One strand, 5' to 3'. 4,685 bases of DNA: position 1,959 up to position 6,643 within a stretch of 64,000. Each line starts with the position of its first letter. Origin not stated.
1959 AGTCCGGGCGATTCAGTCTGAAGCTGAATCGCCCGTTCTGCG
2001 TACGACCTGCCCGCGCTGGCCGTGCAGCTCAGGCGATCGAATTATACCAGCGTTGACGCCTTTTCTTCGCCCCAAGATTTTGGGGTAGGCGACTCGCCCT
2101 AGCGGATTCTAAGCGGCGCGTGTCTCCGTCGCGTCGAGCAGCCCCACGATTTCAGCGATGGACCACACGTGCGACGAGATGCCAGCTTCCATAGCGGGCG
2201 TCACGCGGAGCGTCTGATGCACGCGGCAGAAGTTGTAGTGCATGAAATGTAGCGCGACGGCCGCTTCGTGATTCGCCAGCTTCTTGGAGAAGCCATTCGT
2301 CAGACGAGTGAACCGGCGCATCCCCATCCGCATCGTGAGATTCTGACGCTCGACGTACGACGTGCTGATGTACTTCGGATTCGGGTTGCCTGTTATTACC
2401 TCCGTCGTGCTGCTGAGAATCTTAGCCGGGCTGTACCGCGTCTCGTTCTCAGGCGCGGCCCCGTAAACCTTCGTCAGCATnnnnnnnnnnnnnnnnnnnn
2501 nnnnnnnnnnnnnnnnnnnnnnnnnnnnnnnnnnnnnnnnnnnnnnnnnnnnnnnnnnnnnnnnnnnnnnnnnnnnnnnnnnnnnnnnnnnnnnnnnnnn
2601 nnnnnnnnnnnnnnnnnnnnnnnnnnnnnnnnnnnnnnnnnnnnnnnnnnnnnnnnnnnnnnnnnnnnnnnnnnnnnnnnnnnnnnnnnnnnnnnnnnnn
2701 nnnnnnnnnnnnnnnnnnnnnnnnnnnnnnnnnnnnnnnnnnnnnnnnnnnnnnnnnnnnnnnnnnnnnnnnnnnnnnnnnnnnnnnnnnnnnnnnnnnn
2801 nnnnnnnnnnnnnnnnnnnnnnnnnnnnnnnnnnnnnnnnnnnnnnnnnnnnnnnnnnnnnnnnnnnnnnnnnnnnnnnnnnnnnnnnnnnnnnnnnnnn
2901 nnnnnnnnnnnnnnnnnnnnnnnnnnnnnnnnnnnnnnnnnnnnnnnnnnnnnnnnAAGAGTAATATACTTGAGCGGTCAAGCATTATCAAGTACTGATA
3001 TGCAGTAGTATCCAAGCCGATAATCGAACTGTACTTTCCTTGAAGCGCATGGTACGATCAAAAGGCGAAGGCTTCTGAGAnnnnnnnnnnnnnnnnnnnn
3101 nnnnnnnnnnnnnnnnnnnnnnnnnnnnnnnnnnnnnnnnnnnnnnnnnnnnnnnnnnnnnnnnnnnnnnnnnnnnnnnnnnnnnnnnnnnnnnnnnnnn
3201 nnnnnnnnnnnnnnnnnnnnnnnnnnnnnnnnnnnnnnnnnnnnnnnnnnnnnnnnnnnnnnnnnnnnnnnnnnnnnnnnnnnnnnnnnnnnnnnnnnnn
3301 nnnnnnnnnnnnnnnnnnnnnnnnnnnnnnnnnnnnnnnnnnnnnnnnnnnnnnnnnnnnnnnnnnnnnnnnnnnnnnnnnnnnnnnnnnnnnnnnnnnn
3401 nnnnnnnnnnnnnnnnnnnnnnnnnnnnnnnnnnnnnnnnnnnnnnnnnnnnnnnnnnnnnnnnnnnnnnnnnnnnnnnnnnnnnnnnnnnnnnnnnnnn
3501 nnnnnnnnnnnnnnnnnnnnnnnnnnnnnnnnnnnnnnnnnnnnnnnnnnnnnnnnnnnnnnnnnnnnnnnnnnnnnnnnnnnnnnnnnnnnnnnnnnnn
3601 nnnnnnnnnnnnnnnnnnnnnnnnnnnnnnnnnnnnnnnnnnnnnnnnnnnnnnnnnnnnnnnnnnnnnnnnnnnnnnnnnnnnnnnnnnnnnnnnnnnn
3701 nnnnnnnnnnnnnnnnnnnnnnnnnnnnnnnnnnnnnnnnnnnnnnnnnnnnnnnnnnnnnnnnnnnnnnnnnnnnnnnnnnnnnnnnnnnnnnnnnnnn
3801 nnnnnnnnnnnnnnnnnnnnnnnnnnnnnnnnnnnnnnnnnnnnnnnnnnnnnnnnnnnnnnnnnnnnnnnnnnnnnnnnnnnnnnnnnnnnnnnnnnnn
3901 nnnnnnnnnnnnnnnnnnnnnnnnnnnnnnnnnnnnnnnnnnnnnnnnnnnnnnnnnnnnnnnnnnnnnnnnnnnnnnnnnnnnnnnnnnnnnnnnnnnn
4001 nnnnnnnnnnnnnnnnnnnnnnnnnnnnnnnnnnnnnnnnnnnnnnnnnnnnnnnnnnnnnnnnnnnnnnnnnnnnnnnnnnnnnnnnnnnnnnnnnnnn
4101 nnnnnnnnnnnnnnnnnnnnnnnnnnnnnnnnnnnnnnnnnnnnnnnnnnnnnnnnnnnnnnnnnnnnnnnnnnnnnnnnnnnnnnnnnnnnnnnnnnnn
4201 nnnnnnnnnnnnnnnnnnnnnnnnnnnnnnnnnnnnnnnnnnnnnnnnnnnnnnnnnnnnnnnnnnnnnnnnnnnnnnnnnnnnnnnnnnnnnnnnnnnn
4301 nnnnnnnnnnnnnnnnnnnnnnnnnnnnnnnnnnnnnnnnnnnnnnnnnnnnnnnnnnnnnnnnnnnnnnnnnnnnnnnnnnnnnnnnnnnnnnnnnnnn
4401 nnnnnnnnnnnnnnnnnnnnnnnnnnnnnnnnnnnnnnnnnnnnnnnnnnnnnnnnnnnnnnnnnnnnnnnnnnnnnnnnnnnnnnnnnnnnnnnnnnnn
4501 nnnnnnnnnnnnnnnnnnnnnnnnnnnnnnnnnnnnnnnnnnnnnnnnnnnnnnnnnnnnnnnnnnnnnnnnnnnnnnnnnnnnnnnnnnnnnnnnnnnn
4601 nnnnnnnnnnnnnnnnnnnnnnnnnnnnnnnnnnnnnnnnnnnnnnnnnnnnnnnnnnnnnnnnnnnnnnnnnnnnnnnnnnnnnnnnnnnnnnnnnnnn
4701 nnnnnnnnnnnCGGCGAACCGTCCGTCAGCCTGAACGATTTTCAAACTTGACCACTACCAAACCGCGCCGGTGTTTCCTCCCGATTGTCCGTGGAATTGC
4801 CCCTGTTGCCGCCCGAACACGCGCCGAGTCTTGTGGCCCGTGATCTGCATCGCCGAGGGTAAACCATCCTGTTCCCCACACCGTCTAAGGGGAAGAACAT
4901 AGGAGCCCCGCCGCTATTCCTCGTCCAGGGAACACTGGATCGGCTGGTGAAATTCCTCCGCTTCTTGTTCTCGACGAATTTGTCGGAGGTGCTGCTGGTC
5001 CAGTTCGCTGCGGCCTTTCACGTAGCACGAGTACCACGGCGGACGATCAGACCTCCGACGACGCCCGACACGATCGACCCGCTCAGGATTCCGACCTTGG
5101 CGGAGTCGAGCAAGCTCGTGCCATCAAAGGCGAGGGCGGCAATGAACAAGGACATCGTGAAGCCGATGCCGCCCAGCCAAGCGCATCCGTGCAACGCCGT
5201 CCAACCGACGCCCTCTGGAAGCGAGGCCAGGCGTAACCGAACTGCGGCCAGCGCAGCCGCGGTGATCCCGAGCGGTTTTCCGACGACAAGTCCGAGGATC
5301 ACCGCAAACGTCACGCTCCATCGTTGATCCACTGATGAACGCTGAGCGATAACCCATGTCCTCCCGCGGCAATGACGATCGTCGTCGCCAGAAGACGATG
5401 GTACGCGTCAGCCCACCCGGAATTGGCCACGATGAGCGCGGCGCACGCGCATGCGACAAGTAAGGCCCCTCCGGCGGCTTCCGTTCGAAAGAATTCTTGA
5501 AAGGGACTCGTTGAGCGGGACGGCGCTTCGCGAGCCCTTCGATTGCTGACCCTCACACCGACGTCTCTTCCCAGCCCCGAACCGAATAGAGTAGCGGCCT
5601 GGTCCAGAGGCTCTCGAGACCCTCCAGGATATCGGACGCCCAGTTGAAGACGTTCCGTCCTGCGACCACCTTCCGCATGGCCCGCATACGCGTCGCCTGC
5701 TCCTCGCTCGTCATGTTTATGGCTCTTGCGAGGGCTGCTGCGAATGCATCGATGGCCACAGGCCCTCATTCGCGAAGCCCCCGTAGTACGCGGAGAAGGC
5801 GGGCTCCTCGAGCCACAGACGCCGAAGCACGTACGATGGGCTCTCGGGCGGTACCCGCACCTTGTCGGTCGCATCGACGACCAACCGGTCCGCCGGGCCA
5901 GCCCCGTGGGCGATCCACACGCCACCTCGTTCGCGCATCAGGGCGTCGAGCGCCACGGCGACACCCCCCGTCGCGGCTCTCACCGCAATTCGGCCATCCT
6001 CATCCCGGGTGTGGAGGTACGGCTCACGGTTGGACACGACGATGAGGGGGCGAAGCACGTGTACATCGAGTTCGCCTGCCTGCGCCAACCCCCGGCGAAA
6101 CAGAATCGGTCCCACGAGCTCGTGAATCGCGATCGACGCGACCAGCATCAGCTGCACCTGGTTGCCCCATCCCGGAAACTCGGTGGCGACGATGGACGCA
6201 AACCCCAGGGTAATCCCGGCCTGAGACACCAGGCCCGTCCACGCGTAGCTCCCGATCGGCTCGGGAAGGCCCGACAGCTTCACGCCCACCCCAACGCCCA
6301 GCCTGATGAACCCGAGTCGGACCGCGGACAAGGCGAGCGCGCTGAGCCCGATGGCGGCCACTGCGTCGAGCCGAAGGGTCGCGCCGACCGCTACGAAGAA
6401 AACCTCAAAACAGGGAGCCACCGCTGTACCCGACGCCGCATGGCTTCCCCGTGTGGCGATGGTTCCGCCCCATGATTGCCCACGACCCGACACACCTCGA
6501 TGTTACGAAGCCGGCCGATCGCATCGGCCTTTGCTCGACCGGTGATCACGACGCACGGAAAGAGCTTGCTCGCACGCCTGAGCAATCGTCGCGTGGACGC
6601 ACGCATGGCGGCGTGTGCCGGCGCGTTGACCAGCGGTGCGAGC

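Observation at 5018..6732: Chain of six consecutive gene fragments (otsB-N, antiporter-C, otsA-N, otsA-C, nhaA-N, nhaA-C), each about 200-330 bp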

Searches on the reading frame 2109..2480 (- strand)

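Call 34: search_protein_families(library=pfam, proteins=[window:2109-2480:-], max_evalue=0.05)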
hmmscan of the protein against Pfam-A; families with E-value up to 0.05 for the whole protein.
window:2109-2480:- (123 aa): 1 family
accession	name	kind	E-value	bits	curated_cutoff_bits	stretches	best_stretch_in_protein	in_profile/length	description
PF03400.19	DDE_Tnp_IS1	-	0.0018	19.1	24.1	1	39-80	85-125/131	IS1 transposase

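Call 35: search_protein_families(library=padloc, proteins=[window:2109-2480:-], max_evalue=0.01)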
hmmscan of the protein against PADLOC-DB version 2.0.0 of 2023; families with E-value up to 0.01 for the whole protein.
window:2109-2480:- (123 aa): 0 families

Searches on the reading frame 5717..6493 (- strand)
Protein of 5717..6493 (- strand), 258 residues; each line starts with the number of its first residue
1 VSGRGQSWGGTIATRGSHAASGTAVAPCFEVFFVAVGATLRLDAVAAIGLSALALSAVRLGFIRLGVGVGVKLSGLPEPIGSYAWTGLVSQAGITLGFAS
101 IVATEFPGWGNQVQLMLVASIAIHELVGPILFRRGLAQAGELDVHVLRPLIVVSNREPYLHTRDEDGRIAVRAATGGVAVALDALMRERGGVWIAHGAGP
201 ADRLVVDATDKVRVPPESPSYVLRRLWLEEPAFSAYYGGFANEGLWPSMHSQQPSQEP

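Call 3: search_protein_families(library=pfam, proteins=[window:5717-6493:-], max_evalue=0.1)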
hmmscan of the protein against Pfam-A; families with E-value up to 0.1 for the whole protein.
window:5717-6493:- (258 aa): 1 family
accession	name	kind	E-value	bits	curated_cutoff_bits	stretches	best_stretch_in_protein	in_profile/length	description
PF00982.27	Glyco_transf_20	-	2.4e-06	27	32.5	1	150-254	3-107/473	Glycosyltransferase family 20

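Call 43: find_related_loci(query=window:5717-6421:-, collection=metagenome_contigs, flank=6000)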
Query window:5717-6421:- (234 aa) in metagenome_contigs; peptide patterns used: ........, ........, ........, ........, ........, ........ (x = any residue, [..] = any of these).
221 stretches matched a pattern; 161 encode a relative of the query (tblastn E <= 1e-3); the best 80 are kept; 80 distinct loci.
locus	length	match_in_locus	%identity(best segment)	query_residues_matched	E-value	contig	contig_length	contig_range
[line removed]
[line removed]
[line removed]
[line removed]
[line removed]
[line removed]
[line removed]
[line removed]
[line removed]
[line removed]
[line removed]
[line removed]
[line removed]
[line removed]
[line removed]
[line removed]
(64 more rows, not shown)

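Call 51: search_protein_families(library=pfam, proteins=[L019:1282-2034:+, L019:2631-3917:+, L019:3914-5089:+, L019:4699-7833:+, L018:8013-9116:+, L018:425-1441:+, L018:2607-3902:+], max_evalue=0.001)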
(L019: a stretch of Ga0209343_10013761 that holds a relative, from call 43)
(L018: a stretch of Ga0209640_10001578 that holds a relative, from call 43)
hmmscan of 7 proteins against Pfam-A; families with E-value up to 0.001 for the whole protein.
L019:1282-2034:+ (250 aa): 1 family
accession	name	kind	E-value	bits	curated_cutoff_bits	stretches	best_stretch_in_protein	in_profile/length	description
PF02358.22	Trehalose_PPase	-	9.3e-24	84.3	27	1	25-217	2-216/235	Trehalose-phosphatase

L019:2631-3917:+ (428 aa): 3 families
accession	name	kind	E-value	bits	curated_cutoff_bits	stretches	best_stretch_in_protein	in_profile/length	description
PF13180.12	PDZ_2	-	7.6e-18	65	27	2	250-335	1-77/80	PDZ domain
PF00595.29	PDZ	-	2.1e-09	38.1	23.2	1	248-325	8-80/81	PDZ domain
PF17820.7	PDZ_6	-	7.1e-08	32.5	27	0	364-394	2-31/54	PDZ domain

L019:3914-5089:+ (391 aa): 0 families

L019:4699-7833:+ (1044 aa): 2 families
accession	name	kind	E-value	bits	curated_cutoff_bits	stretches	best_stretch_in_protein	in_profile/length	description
PF00982.27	Glyco_transf_20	-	2.8e-110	369.7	32.5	1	559-1025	4-472/473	Glycosyltransferase family 20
PF00999.27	Na_H_Exchanger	-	2.3e-21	76.5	26.2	1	173-534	10-363/375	Sodium/hydrogen exchanger, transmembrane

L018:8013-9116:+ (367 aa): 0 families

L018:425-1441:+ (338 aa): 0 families

L018:2607-3902:+ (431 aa): 3 families
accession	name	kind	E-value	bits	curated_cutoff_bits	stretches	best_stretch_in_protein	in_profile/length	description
PF13180.12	PDZ_2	-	8.9e-19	68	27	2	253-338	1-77/80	PDZ domain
PF00595.29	PDZ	-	6.8e-14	52.4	23.2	2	249-328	6-80/81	PDZ domain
PF17820.7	PDZ_6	-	1.3e-09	38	27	1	367-412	2-47/54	PDZ domain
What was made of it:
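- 5754..6404 (-): One contiguous block of the natural CPA::OtsA fusion gene: the last ~115 residues of the Na+/H+-exchanger domain (6404-~6063) running in frame into the first ~102 residues of the GT20 domain (~6062-5754). L019 ORF 4699-7833 has PF00999 and PF00982 in one ORF (call 51).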
